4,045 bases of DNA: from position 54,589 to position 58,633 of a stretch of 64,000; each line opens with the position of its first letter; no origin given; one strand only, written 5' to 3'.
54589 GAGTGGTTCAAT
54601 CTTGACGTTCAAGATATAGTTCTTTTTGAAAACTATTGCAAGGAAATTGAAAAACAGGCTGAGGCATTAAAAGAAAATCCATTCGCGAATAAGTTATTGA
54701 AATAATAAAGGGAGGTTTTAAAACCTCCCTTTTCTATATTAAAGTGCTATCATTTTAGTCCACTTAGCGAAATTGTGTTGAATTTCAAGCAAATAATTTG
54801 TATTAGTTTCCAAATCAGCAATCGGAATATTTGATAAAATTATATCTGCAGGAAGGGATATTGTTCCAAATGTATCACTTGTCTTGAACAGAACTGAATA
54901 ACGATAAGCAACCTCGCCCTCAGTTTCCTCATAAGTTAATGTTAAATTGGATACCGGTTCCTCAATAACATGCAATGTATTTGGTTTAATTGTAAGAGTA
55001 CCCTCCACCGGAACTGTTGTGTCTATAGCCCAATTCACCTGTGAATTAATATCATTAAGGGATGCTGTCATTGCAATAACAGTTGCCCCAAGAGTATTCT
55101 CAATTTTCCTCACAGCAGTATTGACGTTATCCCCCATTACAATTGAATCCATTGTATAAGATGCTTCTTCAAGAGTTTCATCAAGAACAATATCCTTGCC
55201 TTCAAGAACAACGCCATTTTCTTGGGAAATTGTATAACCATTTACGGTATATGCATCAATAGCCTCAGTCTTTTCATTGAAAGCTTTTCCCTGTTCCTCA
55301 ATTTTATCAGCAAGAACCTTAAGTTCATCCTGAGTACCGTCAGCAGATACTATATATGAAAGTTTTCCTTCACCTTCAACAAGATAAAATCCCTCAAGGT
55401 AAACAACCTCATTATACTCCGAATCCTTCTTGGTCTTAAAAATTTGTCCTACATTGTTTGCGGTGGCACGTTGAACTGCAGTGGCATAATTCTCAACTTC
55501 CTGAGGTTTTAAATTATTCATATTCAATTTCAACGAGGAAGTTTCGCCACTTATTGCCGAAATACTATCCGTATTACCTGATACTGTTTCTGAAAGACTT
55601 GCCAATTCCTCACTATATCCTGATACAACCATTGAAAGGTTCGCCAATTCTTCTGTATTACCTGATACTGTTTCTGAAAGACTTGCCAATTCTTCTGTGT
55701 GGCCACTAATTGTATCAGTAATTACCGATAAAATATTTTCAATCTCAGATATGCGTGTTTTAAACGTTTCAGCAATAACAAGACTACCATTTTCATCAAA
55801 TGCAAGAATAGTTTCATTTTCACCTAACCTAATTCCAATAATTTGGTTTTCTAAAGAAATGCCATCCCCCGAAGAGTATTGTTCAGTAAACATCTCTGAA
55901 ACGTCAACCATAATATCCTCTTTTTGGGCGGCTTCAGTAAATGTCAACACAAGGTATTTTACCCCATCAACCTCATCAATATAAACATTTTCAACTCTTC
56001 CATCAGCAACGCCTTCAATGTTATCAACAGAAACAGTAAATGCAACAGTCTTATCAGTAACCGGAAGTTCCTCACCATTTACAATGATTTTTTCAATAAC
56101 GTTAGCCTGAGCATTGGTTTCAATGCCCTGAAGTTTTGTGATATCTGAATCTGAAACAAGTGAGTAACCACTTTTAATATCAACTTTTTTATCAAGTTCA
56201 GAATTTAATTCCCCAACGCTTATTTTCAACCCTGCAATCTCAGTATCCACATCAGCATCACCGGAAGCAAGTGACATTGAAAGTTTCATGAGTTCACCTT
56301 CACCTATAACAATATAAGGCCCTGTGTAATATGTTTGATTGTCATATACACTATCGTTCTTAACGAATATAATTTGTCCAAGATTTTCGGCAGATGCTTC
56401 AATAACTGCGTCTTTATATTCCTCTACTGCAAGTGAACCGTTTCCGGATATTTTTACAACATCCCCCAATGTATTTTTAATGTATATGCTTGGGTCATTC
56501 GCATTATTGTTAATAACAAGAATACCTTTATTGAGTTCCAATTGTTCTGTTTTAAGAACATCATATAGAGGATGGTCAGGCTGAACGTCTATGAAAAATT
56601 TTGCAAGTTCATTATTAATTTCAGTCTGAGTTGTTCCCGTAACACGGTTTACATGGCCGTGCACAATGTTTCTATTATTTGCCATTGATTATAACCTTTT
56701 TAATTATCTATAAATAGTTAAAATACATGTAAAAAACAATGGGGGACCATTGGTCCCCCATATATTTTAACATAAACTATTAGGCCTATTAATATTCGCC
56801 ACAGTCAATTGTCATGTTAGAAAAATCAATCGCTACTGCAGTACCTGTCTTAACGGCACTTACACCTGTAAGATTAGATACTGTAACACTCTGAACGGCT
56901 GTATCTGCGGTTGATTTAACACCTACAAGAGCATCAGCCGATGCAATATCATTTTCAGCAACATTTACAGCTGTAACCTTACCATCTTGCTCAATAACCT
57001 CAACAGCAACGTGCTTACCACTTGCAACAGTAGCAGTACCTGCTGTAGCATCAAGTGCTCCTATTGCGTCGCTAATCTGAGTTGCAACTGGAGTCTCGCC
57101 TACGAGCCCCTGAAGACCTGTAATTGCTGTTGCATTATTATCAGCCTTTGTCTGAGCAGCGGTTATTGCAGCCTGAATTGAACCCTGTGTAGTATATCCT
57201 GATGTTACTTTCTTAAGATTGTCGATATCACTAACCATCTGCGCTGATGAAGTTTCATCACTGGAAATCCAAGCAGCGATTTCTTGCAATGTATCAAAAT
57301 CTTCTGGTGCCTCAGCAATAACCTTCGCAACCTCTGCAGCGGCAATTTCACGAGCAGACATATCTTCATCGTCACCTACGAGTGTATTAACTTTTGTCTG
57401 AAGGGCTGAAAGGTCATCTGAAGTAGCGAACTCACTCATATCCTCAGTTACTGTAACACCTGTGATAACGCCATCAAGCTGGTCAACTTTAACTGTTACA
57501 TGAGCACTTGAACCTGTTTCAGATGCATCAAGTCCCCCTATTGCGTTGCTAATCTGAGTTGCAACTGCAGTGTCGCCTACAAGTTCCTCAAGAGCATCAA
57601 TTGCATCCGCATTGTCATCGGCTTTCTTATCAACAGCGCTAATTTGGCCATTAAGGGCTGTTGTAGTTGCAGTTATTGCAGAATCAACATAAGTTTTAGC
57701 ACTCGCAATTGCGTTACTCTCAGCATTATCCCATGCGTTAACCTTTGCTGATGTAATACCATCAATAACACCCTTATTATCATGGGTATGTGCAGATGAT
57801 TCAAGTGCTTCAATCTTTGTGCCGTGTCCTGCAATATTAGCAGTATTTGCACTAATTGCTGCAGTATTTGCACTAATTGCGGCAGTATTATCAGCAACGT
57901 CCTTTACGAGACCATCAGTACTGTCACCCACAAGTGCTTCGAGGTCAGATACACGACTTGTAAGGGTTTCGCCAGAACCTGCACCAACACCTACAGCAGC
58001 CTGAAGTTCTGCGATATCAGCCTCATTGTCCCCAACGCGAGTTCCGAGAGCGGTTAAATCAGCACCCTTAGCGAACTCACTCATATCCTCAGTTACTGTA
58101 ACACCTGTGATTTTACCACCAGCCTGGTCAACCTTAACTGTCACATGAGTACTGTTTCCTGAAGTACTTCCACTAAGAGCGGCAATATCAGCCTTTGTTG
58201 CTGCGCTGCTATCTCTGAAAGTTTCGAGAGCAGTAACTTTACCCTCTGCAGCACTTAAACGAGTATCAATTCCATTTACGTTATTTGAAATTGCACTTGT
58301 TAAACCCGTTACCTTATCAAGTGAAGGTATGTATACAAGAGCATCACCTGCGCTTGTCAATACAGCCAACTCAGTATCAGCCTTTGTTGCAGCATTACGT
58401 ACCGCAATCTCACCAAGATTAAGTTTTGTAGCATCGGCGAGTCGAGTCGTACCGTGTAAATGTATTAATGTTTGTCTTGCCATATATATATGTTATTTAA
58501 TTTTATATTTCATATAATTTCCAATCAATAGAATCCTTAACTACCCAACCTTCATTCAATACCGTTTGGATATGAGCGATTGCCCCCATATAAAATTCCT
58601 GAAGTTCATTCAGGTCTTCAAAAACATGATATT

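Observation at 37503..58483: At least ten tail-fibre or tailspike paralogues in three loci with shuffled shared domains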

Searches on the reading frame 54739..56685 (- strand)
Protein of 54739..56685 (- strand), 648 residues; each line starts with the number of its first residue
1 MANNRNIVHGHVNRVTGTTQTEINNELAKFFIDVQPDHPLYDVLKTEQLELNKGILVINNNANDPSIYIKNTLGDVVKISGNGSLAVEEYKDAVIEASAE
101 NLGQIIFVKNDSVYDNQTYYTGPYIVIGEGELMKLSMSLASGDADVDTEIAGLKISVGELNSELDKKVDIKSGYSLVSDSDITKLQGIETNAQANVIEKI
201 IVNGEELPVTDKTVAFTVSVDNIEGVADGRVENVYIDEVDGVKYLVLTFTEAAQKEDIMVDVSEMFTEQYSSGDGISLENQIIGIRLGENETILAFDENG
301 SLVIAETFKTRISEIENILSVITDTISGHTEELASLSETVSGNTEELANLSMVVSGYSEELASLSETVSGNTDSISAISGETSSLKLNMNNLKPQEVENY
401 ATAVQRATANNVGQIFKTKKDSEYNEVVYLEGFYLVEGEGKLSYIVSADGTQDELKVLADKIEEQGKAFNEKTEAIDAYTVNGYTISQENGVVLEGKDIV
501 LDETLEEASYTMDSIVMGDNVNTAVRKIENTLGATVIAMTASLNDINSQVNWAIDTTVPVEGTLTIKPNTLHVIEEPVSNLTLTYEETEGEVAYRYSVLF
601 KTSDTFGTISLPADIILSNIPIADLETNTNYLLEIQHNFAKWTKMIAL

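Call 5: search_protein_families(library=pfam, proteins=[window:54739-56685:-], max_evalue=0.1)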
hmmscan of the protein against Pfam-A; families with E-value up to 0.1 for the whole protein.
window:54739-56685:- (648 aa): 1 family
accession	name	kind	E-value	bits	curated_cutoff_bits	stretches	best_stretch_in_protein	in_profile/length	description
PF08702.15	Fib_alpha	-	0.029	15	29.9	1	306-394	31-123/143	Fibrinogen alpha/beta chain family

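Call 6: search_protein_families(library=phrogs, proteins=[window:54739-56685:-], max_evalue=0.01)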
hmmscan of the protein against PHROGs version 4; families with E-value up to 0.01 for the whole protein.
window:54739-56685:- (648 aa): 0 families

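Call 25: find_homologous_proteins(query=window:54739-56685:-)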
Query window:54739-56685:- (648 aa): 39 proteins with E <= 0.001 among 8000 candidates.
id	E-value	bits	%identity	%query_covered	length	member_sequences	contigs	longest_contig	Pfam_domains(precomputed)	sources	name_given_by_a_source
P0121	0.0e+0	1364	100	100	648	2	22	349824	-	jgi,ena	-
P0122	0.0e+0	1248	92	100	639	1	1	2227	-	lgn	-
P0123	0.0e+0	1244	91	100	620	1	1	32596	-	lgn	-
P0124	0.0e+0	1242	91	100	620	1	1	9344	-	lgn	-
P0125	6.6e-232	789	60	100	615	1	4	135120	-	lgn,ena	-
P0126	1.1e-231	789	60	100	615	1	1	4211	-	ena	-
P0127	6.3e-231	786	59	100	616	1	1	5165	-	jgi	jgi:hypothetical protein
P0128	2.5e-230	784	59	100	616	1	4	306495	-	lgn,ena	-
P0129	3.1e-230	784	59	100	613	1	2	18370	-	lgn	-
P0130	5.5e-229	780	59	100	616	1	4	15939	-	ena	-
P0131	3.5e-200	685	55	100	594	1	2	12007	-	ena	-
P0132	1.1e-199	683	54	100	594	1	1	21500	-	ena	-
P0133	1.3e-188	646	50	100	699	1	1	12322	-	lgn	-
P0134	7.0e-186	637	49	100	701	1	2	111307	-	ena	-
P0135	4.3e-183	628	46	100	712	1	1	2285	-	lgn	-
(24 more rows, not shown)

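Call 43: find_encoding_contigs(protein=P0128, flank=10000, max_places=1)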
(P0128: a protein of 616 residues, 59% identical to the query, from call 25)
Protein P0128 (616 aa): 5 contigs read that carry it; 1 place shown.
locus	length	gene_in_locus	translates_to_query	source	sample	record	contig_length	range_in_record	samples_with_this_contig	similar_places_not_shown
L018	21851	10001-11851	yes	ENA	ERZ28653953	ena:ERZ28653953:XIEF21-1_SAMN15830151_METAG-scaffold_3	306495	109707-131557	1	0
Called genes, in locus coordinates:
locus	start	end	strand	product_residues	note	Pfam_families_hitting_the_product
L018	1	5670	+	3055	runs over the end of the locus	PF13306:LRR_5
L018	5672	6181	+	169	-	-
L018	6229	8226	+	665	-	-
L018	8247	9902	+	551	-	-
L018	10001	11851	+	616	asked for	-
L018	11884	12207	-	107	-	PF10544:T5orf172, PF13455:MUG113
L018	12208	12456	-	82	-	-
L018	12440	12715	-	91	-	-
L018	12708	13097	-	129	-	-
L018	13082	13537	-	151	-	-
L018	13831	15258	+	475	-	PF13306:LRR_5, PF13855:LRR_8 (faint), PF13306:LRR_5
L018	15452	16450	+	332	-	PF13306:LRR_5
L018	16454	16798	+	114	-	-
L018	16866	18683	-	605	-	PF07068:Gp23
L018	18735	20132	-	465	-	-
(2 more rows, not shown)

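Call 44: find_encoding_contigs(protein=P0134, flank=10000, max_places=1)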
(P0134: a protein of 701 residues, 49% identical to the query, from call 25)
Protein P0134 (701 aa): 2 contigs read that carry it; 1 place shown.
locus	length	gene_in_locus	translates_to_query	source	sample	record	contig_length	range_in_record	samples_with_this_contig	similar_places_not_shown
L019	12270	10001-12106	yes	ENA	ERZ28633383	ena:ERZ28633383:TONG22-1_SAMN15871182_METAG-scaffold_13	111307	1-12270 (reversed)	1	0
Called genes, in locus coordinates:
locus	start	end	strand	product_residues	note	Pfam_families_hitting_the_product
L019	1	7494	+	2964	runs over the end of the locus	PF13855:LRR_8 (faint), PF13306:LRR_5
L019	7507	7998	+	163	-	-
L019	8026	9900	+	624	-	PF14696:Glyoxalase_5 (faint)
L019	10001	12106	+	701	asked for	-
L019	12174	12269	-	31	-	?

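Call 99: find_encoding_contigs(protein=P0123, flank=10000, max_places=1)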
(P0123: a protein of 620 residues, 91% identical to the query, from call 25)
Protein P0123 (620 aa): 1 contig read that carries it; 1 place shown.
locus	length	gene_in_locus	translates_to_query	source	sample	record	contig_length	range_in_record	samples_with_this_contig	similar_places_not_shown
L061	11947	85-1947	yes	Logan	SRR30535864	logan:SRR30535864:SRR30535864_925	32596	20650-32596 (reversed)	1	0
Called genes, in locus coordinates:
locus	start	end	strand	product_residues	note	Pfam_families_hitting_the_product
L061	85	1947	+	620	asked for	-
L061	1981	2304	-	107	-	PF10544:T5orf172, PF13455:MUG113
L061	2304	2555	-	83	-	-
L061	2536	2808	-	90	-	-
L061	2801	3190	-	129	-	-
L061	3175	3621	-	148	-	-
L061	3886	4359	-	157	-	-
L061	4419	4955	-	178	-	PF05838:Glyco_hydro_108, PF09374:PG_binding_3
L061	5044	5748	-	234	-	-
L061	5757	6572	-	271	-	-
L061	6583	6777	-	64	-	-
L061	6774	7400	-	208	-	-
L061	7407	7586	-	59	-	-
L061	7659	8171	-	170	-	-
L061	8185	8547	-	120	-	-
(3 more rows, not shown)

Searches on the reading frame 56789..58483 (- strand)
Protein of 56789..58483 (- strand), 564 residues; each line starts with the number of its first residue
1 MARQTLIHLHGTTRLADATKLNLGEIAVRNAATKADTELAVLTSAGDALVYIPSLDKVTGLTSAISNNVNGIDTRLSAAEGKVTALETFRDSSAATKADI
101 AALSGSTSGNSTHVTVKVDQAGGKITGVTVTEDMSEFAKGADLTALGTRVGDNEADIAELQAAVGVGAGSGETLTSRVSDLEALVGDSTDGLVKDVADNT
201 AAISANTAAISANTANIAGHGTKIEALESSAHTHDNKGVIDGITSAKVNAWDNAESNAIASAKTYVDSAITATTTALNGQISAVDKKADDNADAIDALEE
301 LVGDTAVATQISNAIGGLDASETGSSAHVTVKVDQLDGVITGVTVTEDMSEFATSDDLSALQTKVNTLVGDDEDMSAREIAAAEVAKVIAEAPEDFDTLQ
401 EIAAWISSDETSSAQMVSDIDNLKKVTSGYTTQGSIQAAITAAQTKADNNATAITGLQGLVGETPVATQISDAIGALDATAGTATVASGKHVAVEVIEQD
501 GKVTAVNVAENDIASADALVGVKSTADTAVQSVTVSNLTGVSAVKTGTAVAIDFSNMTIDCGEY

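Call 5: search_protein_families(library=pfam, proteins=[window:56789-58483:-], max_evalue=0.1)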
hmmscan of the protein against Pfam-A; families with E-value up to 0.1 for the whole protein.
window:56789-58483:- (564 aa): 1 family
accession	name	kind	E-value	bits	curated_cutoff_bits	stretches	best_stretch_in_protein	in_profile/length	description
PF13533.13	Biotin_lipoyl_2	-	0.0063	16.8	29.8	1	499-514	7-22/32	Biotin-lipoyl like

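Call 6: search_protein_families(library=phrogs, proteins=[window:56789-58483:-], max_evalue=0.01)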
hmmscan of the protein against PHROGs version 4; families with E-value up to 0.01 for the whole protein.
window:56789-58483:- (564 aa): 0 families

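Call 19: search_dna_similar(query=window:56789-58483:-, collection=phages, mode=protein, max_rows=15)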
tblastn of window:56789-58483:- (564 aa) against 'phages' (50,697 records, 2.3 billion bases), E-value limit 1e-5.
No match.

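Call 28: find_homologous_proteins(query=window:56789-58483:-)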
Query window:56789-58483:- (564 aa): 907 proteins with E <= 0.001 among 8000 candidates; the best 120 are listed.
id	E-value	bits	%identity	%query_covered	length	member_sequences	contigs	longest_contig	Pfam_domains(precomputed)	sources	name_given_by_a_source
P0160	0.0e+0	1113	100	100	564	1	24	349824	-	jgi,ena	-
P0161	5.3e-294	994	92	100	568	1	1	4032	PF10805.15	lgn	-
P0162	1.1e-121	426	35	100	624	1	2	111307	PF14696.13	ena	-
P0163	3.2e-86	309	39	37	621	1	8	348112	-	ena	-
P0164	2.9e-83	299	38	36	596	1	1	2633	-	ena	-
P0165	3.1e-78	282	40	69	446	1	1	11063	-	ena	-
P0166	1.2e-76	277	40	42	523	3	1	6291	-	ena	-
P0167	1.8e-75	273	31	75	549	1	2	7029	-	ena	-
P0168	5.1e-63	232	37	54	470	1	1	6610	-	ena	-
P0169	1.3e-62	231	36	54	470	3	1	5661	-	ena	-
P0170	1.9e-62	230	37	54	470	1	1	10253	-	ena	-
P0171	1.6e-61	227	32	76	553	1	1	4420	PF12789.13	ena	-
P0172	2.4e-60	223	32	76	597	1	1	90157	PF12789.13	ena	-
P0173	3.6e-60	223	37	54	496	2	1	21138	-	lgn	-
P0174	4.2e-60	223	31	76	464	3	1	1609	-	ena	-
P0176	6.5e-57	212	40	30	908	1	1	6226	PF27112.1,PF07306.17,PF24291.2,PF24255.2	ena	-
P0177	4.1e-56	209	32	54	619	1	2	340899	PF12789.13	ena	-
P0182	3.7e-52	196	38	37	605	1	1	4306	PF12789.13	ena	-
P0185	4.2e-47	180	34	48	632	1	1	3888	PF12789.13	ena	-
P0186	7.7e-47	179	31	76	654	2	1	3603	PF12789.13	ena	-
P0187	1.5e-44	171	32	76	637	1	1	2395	PF12789.13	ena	-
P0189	1.4e-41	162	36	37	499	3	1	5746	PF12789.13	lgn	-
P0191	5.3e-38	150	31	76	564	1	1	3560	PF12789.13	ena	-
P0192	2.0e-37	148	32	55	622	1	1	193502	PF12789.13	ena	-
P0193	7.7e-37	146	32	55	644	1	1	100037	PF12789.13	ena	-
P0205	4.7e-22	97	42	20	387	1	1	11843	PF24243.2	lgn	-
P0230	7.1e-17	80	56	11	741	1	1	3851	PF01391.24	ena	-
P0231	7.7e-17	80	30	47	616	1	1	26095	PF12789.13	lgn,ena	-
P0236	2.0e-16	79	31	47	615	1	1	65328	PF12789.13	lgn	-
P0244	1.0e-15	76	30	47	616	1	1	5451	PF12789.13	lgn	-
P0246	2.2e-15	75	30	47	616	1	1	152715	PF12789.13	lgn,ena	-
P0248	3.4e-15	75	30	47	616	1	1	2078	PF12789.13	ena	-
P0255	4.8e-15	74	30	47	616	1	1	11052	PF12789.13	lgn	-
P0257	5.7e-15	74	30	47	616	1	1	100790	PF12789.13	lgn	-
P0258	6.8e-15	74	33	49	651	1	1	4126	PF12789.13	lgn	-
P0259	9.0e-15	73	30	47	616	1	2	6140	PF12789.13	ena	-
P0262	1.0e-14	73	33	55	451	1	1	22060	PF12789.13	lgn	-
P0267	1.4e-14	72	30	47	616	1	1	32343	PF12789.13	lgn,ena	-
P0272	2.5e-14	72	30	47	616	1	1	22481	PF12789.13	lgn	-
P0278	3.4e-14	71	32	55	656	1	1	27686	PF12789.13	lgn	-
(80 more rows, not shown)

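Call 48: search_protein_families(library=pfam, proteins=[P0176, P0205, P0172, P0162, P0230], max_evalue=0.001)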
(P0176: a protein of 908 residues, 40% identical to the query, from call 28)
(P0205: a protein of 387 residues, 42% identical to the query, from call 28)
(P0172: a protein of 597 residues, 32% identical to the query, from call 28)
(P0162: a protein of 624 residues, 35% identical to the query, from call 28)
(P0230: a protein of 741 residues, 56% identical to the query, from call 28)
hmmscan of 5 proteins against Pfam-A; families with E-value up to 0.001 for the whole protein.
P0176 (908 aa): 4 families
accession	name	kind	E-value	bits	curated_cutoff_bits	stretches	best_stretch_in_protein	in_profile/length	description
PF07306.16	DUF1455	-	1.4e-08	35.2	25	0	419-484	52-119/130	Protein of unknown function (DUF1455)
PF24255.1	DUF7456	-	5.2e-06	26.4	27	0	339-354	27-42/54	Family of unknown function (DUF7456)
PF24291.1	Ig_CFAP65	-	2.1e-05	24.8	27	0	402-435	22-55/121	Cilia- and flagella-associated protein 65-like, Ig-like domain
PF13533.13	Biotin_lipoyl_2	-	5.7e-05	23.3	29.8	0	650-664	7-21/32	Biotin-lipoyl like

P0205 (387 aa): 1 family
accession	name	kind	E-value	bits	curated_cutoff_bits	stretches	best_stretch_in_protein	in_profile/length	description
PF24243.1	Phage_tail_C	-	1.8e-09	37.2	23.7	1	6-30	2-26/26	Phage tail tip domain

P0172 (597 aa): 1 family
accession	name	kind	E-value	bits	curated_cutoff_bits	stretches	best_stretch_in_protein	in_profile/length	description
PF12789.12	PTR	-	1.3e-28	99.2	27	2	480-536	2-58/60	Phage tail repeat like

P0162 (624 aa): 2 families
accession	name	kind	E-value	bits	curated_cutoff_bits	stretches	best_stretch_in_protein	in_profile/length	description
PF13533.13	Biotin_lipoyl_2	-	2.8e-07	30.6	29.8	0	294-308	7-21/32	Biotin-lipoyl like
PF14696.12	Glyoxalase_5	-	1.2e-06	29.2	27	0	182-225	20-63/139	Hydroxyphenylpyruvate dioxygenase, HPPD, N-terminal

P0230 (741 aa): 1 family
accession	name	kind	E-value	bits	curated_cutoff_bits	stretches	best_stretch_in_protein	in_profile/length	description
PF01391.23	Collagen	-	2.1e-06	27.9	27.2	1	179-215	10-46/60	Collagen triple helix repeat (20 copies)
